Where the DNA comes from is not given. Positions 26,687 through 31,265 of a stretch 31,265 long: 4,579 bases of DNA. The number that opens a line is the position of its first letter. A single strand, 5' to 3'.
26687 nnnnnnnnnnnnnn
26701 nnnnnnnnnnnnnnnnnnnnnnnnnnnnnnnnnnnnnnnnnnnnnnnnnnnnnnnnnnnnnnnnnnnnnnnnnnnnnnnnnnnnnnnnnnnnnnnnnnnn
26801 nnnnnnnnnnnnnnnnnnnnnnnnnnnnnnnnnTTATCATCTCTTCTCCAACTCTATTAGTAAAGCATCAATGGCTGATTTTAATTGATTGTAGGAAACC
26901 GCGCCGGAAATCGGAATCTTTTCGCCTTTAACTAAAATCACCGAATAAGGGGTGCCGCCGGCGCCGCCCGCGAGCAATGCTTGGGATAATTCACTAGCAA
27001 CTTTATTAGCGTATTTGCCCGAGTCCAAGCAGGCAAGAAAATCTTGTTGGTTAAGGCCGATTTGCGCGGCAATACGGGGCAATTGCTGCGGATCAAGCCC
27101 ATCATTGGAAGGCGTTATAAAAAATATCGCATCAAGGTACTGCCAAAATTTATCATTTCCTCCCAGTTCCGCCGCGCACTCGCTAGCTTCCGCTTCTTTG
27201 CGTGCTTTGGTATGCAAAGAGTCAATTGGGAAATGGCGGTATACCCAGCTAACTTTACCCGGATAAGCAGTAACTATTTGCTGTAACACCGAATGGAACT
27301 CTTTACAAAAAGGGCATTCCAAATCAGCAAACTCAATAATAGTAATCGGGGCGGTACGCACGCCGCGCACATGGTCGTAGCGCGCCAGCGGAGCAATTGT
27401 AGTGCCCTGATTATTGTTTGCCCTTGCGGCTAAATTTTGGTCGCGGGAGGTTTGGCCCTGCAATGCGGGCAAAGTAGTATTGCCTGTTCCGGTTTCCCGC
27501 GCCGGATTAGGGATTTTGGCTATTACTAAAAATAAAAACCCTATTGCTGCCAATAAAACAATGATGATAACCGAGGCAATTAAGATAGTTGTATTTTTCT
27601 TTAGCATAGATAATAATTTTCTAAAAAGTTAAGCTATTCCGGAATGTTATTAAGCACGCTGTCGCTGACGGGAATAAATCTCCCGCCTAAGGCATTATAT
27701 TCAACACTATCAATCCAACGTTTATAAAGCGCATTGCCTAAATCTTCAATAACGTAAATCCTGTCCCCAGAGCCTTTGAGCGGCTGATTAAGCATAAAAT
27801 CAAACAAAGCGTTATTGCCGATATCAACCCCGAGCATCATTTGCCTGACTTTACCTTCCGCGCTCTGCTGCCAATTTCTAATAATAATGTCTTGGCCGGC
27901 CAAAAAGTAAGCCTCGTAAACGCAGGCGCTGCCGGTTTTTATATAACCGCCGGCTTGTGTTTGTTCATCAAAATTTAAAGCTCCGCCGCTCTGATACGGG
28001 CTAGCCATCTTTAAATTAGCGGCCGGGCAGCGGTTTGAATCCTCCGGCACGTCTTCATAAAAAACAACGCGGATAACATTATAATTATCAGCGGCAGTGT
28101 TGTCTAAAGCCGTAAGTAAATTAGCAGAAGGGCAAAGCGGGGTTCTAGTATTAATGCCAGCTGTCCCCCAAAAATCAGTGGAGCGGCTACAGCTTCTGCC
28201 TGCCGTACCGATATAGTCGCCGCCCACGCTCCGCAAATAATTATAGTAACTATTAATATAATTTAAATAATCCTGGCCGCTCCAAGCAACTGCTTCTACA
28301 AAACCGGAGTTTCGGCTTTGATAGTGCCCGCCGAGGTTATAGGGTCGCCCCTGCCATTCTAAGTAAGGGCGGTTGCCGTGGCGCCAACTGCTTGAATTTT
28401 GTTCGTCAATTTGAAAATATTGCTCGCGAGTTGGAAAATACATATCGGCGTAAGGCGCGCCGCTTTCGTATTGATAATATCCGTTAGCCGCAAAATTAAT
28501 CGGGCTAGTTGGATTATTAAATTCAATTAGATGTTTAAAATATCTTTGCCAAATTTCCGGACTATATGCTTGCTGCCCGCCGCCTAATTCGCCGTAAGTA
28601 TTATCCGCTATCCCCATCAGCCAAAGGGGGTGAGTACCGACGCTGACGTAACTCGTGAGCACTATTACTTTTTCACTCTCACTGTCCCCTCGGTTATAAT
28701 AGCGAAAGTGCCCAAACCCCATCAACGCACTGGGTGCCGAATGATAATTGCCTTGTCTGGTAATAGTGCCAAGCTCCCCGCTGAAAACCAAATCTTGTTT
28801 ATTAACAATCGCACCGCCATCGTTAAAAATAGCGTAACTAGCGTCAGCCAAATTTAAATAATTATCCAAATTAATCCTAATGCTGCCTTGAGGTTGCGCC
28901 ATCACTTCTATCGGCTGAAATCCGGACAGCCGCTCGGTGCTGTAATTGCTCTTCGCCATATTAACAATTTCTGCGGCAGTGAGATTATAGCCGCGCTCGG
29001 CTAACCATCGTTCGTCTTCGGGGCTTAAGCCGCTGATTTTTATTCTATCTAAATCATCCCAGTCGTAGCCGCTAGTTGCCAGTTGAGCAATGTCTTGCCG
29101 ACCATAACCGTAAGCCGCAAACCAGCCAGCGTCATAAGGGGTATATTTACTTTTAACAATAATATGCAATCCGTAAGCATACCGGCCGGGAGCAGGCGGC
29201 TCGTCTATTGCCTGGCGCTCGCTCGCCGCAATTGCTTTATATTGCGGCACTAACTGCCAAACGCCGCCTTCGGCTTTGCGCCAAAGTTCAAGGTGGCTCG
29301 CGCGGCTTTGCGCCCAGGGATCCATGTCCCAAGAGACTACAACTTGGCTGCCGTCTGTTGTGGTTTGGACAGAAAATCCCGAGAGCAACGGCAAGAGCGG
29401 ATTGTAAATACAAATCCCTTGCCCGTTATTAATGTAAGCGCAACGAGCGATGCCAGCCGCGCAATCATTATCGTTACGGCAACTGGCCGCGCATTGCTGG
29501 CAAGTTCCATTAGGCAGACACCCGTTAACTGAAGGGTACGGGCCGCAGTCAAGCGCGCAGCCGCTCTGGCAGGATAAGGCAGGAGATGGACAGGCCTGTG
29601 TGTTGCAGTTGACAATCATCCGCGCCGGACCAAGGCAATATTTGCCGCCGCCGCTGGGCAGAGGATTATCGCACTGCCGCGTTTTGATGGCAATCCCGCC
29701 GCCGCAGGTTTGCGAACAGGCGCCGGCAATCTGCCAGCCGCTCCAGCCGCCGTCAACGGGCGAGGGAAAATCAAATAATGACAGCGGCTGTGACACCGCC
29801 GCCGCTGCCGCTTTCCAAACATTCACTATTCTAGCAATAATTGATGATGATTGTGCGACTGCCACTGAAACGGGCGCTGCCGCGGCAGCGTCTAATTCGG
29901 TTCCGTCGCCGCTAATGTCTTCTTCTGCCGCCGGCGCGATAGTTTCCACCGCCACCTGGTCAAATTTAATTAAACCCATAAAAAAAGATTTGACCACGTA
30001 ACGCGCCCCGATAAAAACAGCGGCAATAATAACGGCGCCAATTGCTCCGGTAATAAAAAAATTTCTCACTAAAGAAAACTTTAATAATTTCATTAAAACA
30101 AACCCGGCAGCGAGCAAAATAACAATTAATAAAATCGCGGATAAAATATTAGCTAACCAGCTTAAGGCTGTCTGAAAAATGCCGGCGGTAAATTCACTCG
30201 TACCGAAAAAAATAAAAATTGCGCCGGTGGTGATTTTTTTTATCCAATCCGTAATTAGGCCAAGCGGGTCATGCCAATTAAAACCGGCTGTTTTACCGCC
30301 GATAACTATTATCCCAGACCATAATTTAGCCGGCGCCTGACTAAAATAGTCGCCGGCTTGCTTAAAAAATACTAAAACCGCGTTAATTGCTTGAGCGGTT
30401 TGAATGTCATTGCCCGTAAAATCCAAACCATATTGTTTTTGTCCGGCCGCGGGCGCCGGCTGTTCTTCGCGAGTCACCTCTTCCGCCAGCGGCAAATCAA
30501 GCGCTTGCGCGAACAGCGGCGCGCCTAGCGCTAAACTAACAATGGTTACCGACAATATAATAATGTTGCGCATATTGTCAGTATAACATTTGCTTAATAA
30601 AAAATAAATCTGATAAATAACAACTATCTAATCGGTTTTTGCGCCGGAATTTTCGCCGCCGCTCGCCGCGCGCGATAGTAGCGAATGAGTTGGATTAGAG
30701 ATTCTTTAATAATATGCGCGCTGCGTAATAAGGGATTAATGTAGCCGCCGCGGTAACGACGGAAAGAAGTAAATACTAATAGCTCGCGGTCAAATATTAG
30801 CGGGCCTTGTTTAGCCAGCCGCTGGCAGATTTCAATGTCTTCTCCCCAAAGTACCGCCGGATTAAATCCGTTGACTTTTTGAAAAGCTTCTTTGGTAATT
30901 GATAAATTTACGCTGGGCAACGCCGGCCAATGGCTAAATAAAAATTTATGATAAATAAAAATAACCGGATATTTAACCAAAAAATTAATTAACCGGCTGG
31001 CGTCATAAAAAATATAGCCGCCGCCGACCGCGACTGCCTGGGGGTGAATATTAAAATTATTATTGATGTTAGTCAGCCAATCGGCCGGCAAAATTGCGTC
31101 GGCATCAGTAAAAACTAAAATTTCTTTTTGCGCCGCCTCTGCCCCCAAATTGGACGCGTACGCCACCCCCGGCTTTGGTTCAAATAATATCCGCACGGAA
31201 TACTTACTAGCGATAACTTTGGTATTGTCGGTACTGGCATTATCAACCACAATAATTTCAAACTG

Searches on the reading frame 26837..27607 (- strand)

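Call 5: search_protein_families(library=pfam, proteins=[window:26837-27607:-], max_evalue=0.01)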
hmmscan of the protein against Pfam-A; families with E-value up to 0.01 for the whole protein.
window:26837-27607:- (256 aa): 4 families
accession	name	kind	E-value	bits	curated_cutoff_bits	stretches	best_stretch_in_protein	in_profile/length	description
PF13462.12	Thioredoxin_4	-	6.8e-21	75.6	23.2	1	77-248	4-165/165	Thioredoxin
PF01323.26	DSBA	-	3.2e-14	53.6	25.6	2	89-131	1-42/191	DSBA-like thioredoxin domain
PF18400.7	Thioredoxin_12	-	1.8e-07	31.7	26.1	1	73-129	129-185/190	Thioredoxin-like domain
PF13098.12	Thioredoxin_2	-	0.00018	22.2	27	1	89-244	8-102/104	Thioredoxin-like domain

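Call 42: search_protein_families(library=ncbifam, proteins=[window:26837-27607:-], max_evalue=1)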
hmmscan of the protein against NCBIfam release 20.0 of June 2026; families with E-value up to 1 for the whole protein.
window:26837-27607:- (256 aa): 7 families
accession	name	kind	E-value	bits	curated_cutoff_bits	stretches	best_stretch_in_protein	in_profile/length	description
NF041057.1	Rcas_1661_fam_Se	equivalog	3.7e-18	66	190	1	31-248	33-246/247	Rcas_1661 family thioredoxin-like (seleno)lipoprotein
NF008657.0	PRK11657.1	equivalog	0.00042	19.6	124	1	82-141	113-168/251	thiol:disulfide interchange protein DsbG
NF008129.0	PRK10877.1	equivalog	0.08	12.2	215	1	90-147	111-165/237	bifunctional protein-disulfide isomerase/oxidoreductase DsbC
NF010288.0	PRK13728.1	subfamily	0.081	12.4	199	1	48-115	31-98/181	F-type conjugal transfer protein TrbB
NF047695.1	ThlDiSintDsbAHaem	equivalog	0.11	11.9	290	1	69-153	21-106/206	thiol:disulfide interchange protein DsbA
TIGR02738.1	TrbB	equivalog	0.13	11.9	132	1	67-112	43-76/153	type-F conjugative transfer system pilin assembly thiol-disulfide isomerase TrbB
TIGR01295.2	PedC_BrcD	equivalog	0.14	12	120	1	69-112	38-81/152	PedC/BrcD family bacteriocin maturation disulfide isomerase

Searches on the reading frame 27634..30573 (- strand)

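Call 5: search_protein_families(library=pfam, proteins=[window:27634-30573:-], max_evalue=0.01)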
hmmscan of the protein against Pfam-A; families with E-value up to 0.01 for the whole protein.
window:27634-30573:- (979 aa): 2 families
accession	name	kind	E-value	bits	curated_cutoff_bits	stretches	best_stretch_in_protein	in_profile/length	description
PF00090.25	TSP_1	-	2.2e-06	28.2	21.6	1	278-328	4-49/49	Thrombospondin type 1 domain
PF19028.6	TSP1_spondin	-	0.0026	18.4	41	1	277-328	6-52/52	Spondin-like TSP1 domain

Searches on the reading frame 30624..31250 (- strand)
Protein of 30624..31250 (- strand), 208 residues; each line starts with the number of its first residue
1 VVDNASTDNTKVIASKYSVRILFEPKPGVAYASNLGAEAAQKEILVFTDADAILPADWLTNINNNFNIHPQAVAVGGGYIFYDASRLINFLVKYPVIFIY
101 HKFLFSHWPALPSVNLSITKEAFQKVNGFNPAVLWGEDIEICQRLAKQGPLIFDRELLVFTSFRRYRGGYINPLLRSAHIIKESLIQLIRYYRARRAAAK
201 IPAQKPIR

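Call 5: search_protein_families(library=pfam, proteins=[window:30624-31250:-], max_evalue=0.01)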
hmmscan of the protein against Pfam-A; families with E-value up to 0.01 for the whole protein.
window:30624-31250:- (208 aa): 5 families
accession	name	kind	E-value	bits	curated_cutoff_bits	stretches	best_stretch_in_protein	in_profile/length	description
PF00535.33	Glycos_transf_2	-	8.8e-15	55.5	23.3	1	2-91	33-128/168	Glycosyl transferase family 2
PF02709.20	Glyco_transf_7C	-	3.1e-06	27.2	23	1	107-149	15-59/78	N-terminal domain of galactosyltransferase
PF13632.12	Glyco_trans_2_3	-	0.00014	22.1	27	1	46-149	3-110/198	Glycosyl transferase family group 2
PF10111.15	Glyco_tranf_2_2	-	0.00016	21.7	27.3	1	28-151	68-205/276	Glycosyltransferase like family 2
PF13641.12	Glyco_tranf_2_3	-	0.0038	17.7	27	0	18-149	59-198/230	Glycosyltransferase like family 2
